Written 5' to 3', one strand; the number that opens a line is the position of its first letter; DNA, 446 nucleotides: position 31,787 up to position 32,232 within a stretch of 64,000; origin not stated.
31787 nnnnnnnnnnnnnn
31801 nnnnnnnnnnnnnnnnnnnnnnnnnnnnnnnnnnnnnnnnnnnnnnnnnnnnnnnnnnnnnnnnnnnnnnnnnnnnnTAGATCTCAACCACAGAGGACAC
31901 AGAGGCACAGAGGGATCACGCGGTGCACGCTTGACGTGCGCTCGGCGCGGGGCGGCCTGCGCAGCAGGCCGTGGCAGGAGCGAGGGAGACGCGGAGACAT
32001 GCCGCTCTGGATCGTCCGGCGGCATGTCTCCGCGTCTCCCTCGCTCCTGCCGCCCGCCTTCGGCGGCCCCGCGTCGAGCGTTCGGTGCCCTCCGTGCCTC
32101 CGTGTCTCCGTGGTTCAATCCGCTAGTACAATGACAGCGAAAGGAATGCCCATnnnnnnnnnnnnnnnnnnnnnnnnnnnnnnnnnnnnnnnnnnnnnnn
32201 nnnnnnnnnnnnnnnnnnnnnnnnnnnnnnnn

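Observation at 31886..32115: Second member of the same element family: conserved modules, but a completely different and still perfect central stem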

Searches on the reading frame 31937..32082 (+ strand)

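Call 45: search_protein_families(library=pfam, proteins=[L236:545-967:+], max_evalue=0.01)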
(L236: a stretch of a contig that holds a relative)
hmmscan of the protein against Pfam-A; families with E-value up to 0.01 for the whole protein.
L236:545-967:+ (141 aa): 1 family
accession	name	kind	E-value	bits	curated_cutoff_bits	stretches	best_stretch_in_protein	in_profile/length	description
PF13366.12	PDDEXK_3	-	8.3e-37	126.6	22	1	26-139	4-117/117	PD-(D/E)XK nuclease superfamily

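Call 77: find_homologous_proteins(query=L236:545-967:+, max_evalue=1e-10)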
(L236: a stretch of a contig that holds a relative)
Query L236:545-967:+ (141 aa): 1344 proteins with E <= 1e-10 among 1476 candidates; the best 120 are listed.
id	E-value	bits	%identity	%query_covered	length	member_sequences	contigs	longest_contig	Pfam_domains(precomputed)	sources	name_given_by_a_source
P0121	4.6e-84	297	100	100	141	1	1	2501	PF13366.13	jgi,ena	-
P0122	2.1e-54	201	67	100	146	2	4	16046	PF13366.13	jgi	jgi:hypothetical protein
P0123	4.2e-54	200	66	93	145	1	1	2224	PF13366.13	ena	-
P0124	6.6e-54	200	67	100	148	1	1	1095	PF13366.13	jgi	jgi:GxxExxY protein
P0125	1.5e-53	199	66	100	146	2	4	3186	PF13366.13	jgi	jgi:GxxExxY protein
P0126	1.6e-53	198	66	100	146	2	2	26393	PF13366.13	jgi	jgi:GxxExxY protein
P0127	2.4e-53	198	65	100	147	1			PF13366.13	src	-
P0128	9.5e-53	196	66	100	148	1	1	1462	PF13366.13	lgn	-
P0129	9.8e-53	196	67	100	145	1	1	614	PF13366.13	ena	-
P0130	4.2e-52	194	66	100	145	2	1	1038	PF13366.13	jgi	-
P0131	4.3e-52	194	66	99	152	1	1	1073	PF13366.13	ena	-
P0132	5.7e-52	193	64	100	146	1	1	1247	PF13366.13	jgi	jgi:GxxExxY protein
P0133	6.6e-52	193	63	100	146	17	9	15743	PF13366.13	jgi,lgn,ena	jgi:GxxExxY protein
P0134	8.0e-52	193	64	100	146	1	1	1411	PF13366.13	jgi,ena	-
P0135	9.7e-52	193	63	100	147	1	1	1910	PF13366.13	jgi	jgi:GxxExxY protein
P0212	6.9e-48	180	64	92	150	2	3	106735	PF13366.13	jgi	jgi:GxxExxY protein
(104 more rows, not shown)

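Call 79: find_encoding_contigs(protein=P0133, flank=1500, max_places=8)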
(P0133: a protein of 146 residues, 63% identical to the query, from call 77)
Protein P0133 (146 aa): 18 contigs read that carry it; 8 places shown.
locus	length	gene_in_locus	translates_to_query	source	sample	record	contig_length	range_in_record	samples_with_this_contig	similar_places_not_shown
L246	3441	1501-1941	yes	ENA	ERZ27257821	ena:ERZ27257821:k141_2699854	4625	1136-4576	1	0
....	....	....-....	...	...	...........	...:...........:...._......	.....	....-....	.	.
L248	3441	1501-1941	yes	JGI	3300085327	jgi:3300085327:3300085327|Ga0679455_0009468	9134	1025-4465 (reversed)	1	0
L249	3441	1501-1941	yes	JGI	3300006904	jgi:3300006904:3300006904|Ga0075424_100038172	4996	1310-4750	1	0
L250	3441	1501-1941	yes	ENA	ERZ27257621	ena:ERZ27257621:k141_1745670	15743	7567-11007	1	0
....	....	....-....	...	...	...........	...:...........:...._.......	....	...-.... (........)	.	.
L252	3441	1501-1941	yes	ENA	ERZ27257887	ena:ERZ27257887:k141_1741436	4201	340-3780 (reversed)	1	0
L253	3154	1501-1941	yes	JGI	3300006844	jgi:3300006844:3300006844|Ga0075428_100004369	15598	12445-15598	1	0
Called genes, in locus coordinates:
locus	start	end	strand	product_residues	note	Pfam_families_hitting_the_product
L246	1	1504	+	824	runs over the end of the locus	PF13567:DUF4131 (weak), PF03772:Competence, PF00753:Lactamase_B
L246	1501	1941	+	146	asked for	PF13366:PDDEXK_3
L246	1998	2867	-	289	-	PF01503:PRA-PH (faint), PF03819:MazG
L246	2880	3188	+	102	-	PF08899:DUF1844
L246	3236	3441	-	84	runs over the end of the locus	?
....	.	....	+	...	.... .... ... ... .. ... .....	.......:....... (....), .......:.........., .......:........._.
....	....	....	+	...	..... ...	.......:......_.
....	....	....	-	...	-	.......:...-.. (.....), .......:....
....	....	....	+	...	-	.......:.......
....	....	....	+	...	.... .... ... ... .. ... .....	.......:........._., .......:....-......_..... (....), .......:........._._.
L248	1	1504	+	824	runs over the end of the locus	PF13567:DUF4131 (weak), PF03772:Competence, PF00753:Lactamase_B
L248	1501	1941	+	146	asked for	PF13366:PDDEXK_3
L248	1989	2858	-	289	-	PF01503:PRA-PH (faint), PF03819:MazG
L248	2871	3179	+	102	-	PF08899:DUF1844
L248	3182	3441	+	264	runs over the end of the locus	PF00753:Lactamase_B, PF23023:Anti-Pycsar_Apyc1 (weak), PF12706:Lactamase_B_2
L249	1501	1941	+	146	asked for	PF13366:PDDEXK_3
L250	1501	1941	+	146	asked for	PF13366:PDDEXK_3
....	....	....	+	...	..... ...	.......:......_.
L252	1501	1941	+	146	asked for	PF13366:PDDEXK_3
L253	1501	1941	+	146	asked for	PF13366:PDDEXK_3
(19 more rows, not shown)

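Call 80: find_encoding_contigs(protein=P0212, flank=1500, max_places=4)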
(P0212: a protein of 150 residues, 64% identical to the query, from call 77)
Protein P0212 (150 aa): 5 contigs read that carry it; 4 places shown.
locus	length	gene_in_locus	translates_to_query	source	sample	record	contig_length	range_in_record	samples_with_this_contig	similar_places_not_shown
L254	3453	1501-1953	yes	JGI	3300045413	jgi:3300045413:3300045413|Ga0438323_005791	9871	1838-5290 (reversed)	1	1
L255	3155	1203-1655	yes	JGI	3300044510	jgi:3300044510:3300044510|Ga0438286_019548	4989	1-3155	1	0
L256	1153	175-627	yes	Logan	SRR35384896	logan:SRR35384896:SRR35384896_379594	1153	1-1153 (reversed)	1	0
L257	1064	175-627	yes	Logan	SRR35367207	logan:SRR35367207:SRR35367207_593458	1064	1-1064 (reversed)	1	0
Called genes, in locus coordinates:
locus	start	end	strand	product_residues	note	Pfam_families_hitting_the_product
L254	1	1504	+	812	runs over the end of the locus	PF03772:Competence, PF00753:Lactamase_B, PF12706:Lactamase_B_2 (weak)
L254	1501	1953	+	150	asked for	PF13366:PDDEXK_3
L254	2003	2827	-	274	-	PF01503:PRA-PH (faint), PF03819:MazG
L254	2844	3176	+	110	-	PF08899:DUF1844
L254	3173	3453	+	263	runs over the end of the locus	PF23023:Anti-Pycsar_Apyc1 (weak), PF00753:Lactamase_B (weak), PF12706:Lactamase_B_2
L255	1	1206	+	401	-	?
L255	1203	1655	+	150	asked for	PF13366:PDDEXK_3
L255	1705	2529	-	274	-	PF01503:PRA-PH (faint), PF03819:MazG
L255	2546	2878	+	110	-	PF08899:DUF1844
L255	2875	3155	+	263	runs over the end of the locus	PF23023:Anti-Pycsar_Apyc1 (weak), PF00753:Lactamase_B (weak), PF12706:Lactamase_B_2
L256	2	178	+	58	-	?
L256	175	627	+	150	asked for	PF13366:PDDEXK_3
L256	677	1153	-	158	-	?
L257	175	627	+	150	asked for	PF13366:PDDEXK_3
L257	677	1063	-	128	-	?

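Call 81: find_encoding_contigs(protein=P0126, flank=1500, max_places=4)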
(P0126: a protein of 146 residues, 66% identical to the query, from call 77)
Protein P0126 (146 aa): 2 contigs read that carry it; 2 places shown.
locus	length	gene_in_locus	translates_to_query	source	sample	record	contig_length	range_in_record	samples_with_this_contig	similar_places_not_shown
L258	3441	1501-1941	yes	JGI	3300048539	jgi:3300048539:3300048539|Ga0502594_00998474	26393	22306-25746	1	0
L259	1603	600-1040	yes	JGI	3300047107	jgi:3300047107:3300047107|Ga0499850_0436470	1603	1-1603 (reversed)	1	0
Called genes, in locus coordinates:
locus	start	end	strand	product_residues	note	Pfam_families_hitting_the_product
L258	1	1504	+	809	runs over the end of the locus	PF13567:DUF4131, PF03772:Competence, PF00753:Lactamase_B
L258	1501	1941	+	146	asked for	PF13366:PDDEXK_3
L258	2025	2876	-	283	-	PF01503:PRA-PH (faint), PF03819:MazG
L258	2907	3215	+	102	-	PF08899:DUF1844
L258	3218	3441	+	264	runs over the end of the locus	PF00753:Lactamase_B, PF23023:Anti-Pycsar_Apyc1 (weak), PF12706:Lactamase_B_2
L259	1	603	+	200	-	?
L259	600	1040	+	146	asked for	PF13366:PDDEXK_3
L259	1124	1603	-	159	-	?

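Call 92: search_solved_structures(query=P0121, max_evalue=1)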
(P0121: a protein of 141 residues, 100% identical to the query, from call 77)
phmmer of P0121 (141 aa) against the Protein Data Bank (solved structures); distinct sequences matched with E-value up to 1: 0.

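Call 93: search_protein_families(library=ncbifam, proteins=[P0121, P0133], max_evalue=0.001)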
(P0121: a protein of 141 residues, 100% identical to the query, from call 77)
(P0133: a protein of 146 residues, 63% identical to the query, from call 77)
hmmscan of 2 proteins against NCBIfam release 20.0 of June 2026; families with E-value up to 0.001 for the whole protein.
P0121 (141 aa): 1 family
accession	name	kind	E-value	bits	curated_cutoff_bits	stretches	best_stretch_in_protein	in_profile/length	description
TIGR04256.1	GxxExxY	subfamily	1.4e-36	125.4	35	1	27-140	4-116/116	GxxExxY protein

P0133 (146 aa): 1 family
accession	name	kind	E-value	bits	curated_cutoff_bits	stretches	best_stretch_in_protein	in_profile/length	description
TIGR04256.1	GxxExxY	subfamily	3.9e-39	133.6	35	1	31-145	3-116/116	GxxExxY protein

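Call 94: search_protein_families(library=padloc, proteins=[P0121, P0133], max_evalue=0.01)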
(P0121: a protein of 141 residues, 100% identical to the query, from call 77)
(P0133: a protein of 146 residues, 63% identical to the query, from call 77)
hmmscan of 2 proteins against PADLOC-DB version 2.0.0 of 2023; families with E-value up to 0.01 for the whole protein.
P0121 (141 aa): 0 families

P0133 (146 aa): 3 families
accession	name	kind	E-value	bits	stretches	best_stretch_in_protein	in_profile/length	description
PDLC01771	Cas4b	-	0.0062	14.7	1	79-121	50-91/162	-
PDLC01250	Cas4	-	0.0071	14.6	1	58-122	37-101/168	"CAS-I,CAS-II,CAS-III,CAS-IV,CAS-V,CAS-VI; acquisition_associated"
PDLC01611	Cas4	-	0.0082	14.5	0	80-120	46-88/158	"CAS-I,CAS-II,CAS-III,CAS-IV,CAS-V,CAS-VI; acquisition_associated"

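Call 101: predict_structure(alignment_id=A4)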
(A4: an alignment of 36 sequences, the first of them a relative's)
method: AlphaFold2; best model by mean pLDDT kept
length: 141 residues; sequences in the alignment: 36
mean_pLDDT: 89.4   pTM: 0.81
mean pLDDT of the five models: 89.4, 87.9, 87.8, 86.8, 86.2
residues with pLDDT >= 90: 111; 70-90: 16; 50-70: 2; < 50: 12
segments of 3 or more residues with pLDDT < 50: 1-12
pLDDT, mean of each block of 10 residues (from residue 1): 42 72 97 97 94 98 96 89 95 96 92 94 95 93 92
secondary structure, 60 per line:
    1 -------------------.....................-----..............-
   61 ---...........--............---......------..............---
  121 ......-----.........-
elements in order: H20-40 H46-59 E64-74 E77-88 E92-97 H104-117 E121-126 H132-135 E136-140

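Call 103: fold_search(model_id=the predicted structure, library=pdb)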
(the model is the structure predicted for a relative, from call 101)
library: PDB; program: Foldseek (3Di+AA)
matches with E <= 10: 490; with E <= 0.001: 0
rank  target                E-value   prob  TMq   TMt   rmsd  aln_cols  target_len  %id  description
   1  3syy                  2.8e-03  0.99  0.47  0.36  15.8       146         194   13  Crystal Structure of an alkaline exonuclease (LHK-Exo) from Laribacter hongkongensis (released 2012-02-15)
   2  6m9k_B                3.9e-03  0.98  0.45  0.31  16.1       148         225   16  Crystal structure of lambda exonuclease in complex with the Red beta C-terminal domain (released 2019-01-02)
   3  4ic1_D                5.0e-03  0.96  0.41  0.30  12.9       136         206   19  Crystal structure of SSO0001 (released 2013-01-16)
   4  4ic1_B                6.5e-03  0.99  0.49  0.36  12.9       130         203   19  Crystal structure of SSO0001 (released 2013-01-16)
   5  4ic1_G                7.4e-03  0.91  0.42  0.32  13.2       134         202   19  Crystal structure of SSO0001 (released 2013-01-16)
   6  3sm4_B                8.0e-03  0.93  0.44  0.29  16.1       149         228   13  Crystal Structure of the K131A Mutant of Lambda Exonuclease in Complex with a 5'-Phosphorylated 14-mer/12-mer Duplex a (released 2011-07-20)
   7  4ic1_A                8.5e-03  0.99  0.51  0.37  12.7       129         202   19  Crystal structure of SSO0001 (released 2013-01-16)
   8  3sz4                  9.1e-03  0.97  0.44  0.33  13.9       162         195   12  Crystal Structure of LHK-Exo in complex with dAMP (released 2012-02-15)
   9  9y1l_B                9.7e-03  0.91  0.34  0.32  11.7       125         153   11  Crystal Structure of Putative Restriction Endonuclease Domain-Containing Protein from Leptospirillum ferriphilum YSK (released 2025-09-10)
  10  3sm4_A                1.3e-02  0.95  0.44  0.30  14.7       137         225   15  Crystal Structure of the K131A Mutant of Lambda Exonuclease in Complex with a 5'-Phosphorylated 14-mer/12-mer Duplex a (released 2011-07-20)
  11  3slp_A                1.4e-02  0.96  0.46  0.31  14.1       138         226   13  Crystal Structure of Lambda Exonuclease in Complex with a 12 BP Symmetric DNA Duplex (released 2011-07-20)
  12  1avq_A                1.5e-02  0.90  0.44  0.29  16.1       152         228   15  TOROIDAL STRUCTURE OF LAMBDA EXONUCLEASE DETERMINED AT 2.4 ANGSTROMS (released 1998-03-18)
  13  8iby_C                2.4e-02  0.51  0.32  0.08  12.1       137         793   16  Structure of R2 with 5'ORF (released 2023-09-20)
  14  5zyv_A                2.8e-02  0.69  0.36  0.28  11.6       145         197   16  Crystal structure of human MGME1 with single strand DNA2 and Ca2+ (released 2018-09-19)
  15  1avq_C                3.0e-02  0.93  0.47  0.32  14.0       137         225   15  TOROIDAL STRUCTURE OF LAMBDA EXONUCLEASE DETERMINED AT 2.4 ANGSTROMS (released 1998-03-18)
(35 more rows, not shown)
